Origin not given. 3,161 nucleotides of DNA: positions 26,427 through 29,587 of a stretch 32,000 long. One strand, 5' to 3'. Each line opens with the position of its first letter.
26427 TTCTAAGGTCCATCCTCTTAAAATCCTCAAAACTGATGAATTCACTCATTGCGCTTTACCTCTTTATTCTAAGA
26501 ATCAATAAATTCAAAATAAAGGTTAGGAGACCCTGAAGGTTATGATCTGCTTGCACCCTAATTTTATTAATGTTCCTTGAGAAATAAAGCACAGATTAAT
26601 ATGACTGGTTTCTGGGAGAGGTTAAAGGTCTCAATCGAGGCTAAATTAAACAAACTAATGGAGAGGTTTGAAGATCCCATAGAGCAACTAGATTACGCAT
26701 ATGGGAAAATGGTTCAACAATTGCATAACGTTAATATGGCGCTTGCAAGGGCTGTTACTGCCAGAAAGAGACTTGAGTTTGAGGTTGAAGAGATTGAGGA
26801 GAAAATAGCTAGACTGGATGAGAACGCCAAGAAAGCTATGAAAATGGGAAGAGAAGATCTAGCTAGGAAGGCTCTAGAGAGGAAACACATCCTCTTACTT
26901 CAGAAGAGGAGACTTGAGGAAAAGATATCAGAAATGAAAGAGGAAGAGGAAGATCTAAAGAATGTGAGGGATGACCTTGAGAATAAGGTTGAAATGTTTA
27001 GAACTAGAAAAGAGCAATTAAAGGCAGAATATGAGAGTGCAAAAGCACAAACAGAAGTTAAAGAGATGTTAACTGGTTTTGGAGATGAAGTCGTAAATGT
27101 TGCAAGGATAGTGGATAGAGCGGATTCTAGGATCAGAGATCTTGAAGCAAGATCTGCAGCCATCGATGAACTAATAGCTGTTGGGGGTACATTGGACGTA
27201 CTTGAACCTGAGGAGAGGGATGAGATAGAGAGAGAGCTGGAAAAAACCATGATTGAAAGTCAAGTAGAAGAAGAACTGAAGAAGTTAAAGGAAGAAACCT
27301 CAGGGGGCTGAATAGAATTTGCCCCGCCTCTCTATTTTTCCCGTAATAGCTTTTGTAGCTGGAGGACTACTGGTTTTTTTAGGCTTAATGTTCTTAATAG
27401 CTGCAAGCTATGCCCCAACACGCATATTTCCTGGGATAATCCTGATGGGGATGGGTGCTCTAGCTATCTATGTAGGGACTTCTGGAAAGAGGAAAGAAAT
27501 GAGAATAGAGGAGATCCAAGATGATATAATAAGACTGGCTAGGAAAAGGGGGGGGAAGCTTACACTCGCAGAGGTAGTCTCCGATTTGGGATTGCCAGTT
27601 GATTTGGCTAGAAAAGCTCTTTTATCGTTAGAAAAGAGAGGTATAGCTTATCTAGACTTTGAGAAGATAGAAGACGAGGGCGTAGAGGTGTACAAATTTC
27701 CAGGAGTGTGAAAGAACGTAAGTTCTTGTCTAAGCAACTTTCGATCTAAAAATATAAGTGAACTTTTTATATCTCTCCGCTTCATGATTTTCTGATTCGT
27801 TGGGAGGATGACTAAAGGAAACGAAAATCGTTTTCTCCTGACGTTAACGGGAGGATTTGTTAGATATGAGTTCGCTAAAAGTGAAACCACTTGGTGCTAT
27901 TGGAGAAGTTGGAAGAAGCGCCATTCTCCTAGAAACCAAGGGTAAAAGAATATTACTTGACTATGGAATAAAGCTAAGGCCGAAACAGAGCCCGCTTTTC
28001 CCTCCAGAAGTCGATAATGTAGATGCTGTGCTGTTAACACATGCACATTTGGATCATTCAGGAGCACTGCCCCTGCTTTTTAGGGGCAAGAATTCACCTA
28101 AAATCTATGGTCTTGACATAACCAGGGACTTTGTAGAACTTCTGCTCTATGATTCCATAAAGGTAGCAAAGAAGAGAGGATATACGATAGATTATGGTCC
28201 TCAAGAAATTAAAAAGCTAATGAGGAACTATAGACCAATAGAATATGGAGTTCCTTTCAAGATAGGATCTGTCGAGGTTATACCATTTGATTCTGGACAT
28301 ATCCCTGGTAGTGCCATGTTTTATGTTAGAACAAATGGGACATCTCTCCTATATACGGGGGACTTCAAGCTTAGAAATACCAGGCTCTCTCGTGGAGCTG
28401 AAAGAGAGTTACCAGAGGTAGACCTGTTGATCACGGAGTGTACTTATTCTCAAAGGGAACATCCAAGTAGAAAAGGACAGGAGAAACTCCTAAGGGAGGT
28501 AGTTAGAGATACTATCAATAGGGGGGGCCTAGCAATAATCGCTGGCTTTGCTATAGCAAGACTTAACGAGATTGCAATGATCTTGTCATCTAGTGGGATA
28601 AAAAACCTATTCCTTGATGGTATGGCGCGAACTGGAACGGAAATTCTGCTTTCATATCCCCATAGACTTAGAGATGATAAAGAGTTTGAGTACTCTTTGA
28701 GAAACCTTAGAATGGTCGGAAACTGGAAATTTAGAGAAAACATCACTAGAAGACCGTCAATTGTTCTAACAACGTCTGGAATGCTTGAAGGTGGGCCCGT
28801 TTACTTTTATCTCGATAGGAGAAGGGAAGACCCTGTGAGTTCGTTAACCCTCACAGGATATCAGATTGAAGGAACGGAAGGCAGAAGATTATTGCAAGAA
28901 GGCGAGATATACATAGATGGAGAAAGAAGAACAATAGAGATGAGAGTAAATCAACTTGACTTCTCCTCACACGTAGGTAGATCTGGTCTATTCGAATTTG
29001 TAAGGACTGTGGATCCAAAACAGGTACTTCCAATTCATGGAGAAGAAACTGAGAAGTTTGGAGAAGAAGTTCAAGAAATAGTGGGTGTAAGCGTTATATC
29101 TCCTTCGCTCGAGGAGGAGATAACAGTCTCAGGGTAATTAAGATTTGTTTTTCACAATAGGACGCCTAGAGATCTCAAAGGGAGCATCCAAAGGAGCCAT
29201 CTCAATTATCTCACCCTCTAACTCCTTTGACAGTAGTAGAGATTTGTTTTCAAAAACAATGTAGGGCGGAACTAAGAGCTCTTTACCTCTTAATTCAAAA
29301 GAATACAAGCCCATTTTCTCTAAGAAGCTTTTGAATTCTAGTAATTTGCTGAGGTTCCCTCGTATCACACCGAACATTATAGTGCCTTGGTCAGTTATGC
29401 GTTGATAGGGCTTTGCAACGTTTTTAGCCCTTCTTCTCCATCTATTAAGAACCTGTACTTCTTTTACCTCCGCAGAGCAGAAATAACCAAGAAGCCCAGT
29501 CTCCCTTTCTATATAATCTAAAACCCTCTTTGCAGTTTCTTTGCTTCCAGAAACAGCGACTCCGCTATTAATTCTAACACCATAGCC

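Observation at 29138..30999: Operon of Ard1-type acetyltransferase, cysteine-less TusA-fold protein and CX5CX2C radical-SAM enzyme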

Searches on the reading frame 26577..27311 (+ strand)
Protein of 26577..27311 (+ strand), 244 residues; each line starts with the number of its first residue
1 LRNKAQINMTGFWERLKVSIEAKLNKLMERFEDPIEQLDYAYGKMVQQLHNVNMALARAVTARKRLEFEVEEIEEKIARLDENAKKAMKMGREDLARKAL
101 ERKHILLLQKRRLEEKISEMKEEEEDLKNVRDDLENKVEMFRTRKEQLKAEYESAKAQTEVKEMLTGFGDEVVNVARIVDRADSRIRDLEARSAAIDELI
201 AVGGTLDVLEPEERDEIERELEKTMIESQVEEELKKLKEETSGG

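Call 69: search_protein_families(library=pfam, proteins=[window:26577-27311:+], max_evalue=0.0001)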
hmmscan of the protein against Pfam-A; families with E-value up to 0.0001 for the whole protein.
window:26577-27311:+ (244 aa): 1 family
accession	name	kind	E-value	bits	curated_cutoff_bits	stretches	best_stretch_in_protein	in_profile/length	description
PF04012.17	PspA_IM30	-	3.6e-27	95.8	33.9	1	12-240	2-217/220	PspA/IM30 family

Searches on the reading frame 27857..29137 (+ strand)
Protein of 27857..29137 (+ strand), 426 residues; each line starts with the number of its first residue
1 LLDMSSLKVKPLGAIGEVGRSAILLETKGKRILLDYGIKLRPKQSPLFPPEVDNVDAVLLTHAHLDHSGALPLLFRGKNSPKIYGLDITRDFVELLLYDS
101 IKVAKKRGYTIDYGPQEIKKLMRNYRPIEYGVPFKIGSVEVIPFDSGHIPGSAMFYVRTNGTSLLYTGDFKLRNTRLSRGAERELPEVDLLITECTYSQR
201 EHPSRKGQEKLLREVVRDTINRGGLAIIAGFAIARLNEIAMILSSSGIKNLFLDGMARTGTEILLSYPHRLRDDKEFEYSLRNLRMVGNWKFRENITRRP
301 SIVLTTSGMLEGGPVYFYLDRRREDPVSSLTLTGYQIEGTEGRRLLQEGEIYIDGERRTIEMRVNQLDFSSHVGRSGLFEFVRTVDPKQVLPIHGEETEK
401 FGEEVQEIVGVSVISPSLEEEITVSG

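Call 20: search_protein_families(library=pfam, proteins=[window:27857-29137:+], max_evalue=0.01)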
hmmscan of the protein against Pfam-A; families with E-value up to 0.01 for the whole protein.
window:27857-29137:+ (426 aa): 6 families
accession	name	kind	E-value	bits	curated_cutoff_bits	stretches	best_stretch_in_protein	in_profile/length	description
PF12706.13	Lactamase_B_2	-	1.8e-14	54.3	27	1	31-204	2-176/200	Beta-lactamase superfamily domain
PF10996.14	Beta-Casp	-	4.1e-13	50.3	27.7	1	249-345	18-120/120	Beta-Casp domain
PF00753.33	Lactamase_B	-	2e-12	47.9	22.7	1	16-176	2-156/196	Metallo-beta-lactamase superfamily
PF07521.17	RMMBL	-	1.7e-10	41.2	21.6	1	360-414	4-61/63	Zn-dependent metallo-hydrolase RNA specificity domain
PF16661.11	Lactamase_B_6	-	8.6e-10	38.7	27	1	24-171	1-163/193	Metallo-beta-lactamase superfamily domain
PF13483.12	Lactamase_B_3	-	5.4e-08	33.4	24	1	18-192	5-130/160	Beta-lactamase superfamily domain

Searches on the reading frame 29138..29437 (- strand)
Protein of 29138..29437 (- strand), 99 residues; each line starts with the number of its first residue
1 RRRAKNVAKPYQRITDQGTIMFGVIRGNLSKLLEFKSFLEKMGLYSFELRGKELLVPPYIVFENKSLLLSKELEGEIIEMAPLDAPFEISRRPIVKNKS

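Call 48: predict_structure(alignment_id=A3)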
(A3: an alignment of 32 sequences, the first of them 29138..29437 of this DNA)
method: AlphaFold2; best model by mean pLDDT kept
length: 99 residues; sequences in the alignment: 32
mean_pLDDT: 91.2   pTM: 0.82
mean pLDDT of the five models: 91.2, 88.7, 88.0, 86.9, 86.7
residues with pLDDT >= 90: 74; 70-90: 18; 50-70: 7; < 50: 0
segments of 3 or more residues with pLDDT < 50: none
pLDDT, mean of each block of 10 residues (from residue 1): 71 91 97 97 93 97 96 97 85 87
secondary structure, 60 per line:
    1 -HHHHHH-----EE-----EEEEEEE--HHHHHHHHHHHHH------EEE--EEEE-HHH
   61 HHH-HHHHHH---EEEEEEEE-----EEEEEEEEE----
elements in order: H2-7 E20-26 H29-41 E48-50 E53-56 H58-63 H65-70 E74-81 E87-95

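Call 51: fold_search(model_id=the predicted structure, library=pdb)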
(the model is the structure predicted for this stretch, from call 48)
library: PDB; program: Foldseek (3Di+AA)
matches with E <= 10: 482; with E <= 0.001: 0
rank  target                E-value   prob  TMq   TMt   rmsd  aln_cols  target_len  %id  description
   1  9ghc_W                4.9e-02  0.87  0.36  0.07   9.0        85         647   13  Pre-release fusidic acid-locked Escherichia coli 70S ribosome with Staphylococus aureus EF-G and FusB (FusB-EF-G-70S) (released 2025-03-26)
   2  4l3k_A                7.4e-02  0.99  0.46  0.34   8.8        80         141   12  Crystal structure of Sporosarcina pasteurii UreE bound to Ni2+ and Zn2+ (released 2013-10-09)
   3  4hhu_A                1.4e-01  0.84  0.43  0.28   5.2        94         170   16  Crystal Structure of Engineered Protein. Northeast Structural Genomics Consortium Target OR280. (released 2012-10-24)
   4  1elo                  1.5e-01  0.63  0.35  0.08   7.9        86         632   15  ELONGATION FACTOR G WITHOUT NUCLEOTIDE (released 1996-08-01)
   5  1ear                  1.8e-01  0.97  0.47  0.34   6.0        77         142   13  Crystal structure of Bacillus pasteurii UreE at 1.7 A. Type II crystal form. (released 2002-01-04)
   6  9rvu_HE               1.8e-01  0.41  0.33  0.06   8.0        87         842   13  in situ S. pombe hibernating ribosome after 7 days of glucose depletion (released 2026-04-01)
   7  1gmv_A                2.0e-01  0.82  0.46  0.34  10.8        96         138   12  Structure of UreE (released 2001-11-28)
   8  1eb0                  2.6e-01  0.89  0.44  0.32  10.4        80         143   11  Crystal structure of Bacillus pasteurii UreE at 1.85 A, phased by SIRAS. Type I crystal form. (released 2002-01-04)
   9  4m1k                  2.9e-01  0.44  0.35  0.07   8.9        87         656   15  Crystal structure of elongation factor G (EFG) (released 2014-08-06)
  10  7cdw_A                3.4e-01  0.44  0.35  0.07   7.8        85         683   14  Crystal Structure of Mycobacterium Tuberculosis Elongation Factor G1 (released 2021-09-22)
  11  1gmw_D                3.9e-01  0.87  0.45  0.33   6.8        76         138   12  Structure of UreE (released 2001-11-28)
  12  1wdt                  4.1e-01  0.18  0.29  0.07   8.8        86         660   13  Crystal structure of ttk003000868 from Thermus thermophilus HB8 (released 2005-05-17)
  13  1gmv_B                4.4e-01  0.60  0.47  0.35  10.4       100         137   12  Structure of UreE (released 2001-11-28)
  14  6n0i_B                4.6e-01  0.30  0.35  0.07   8.6        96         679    9  2.60 Angstrom Resolution Crystal Structure of Elongation Factor G 2 from Pseudomonas putida. (released 2018-11-14)
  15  1gmu_C                4.9e-01  0.87  0.46  0.34   6.7        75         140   13  Structure of UreE (released 2001-11-28)
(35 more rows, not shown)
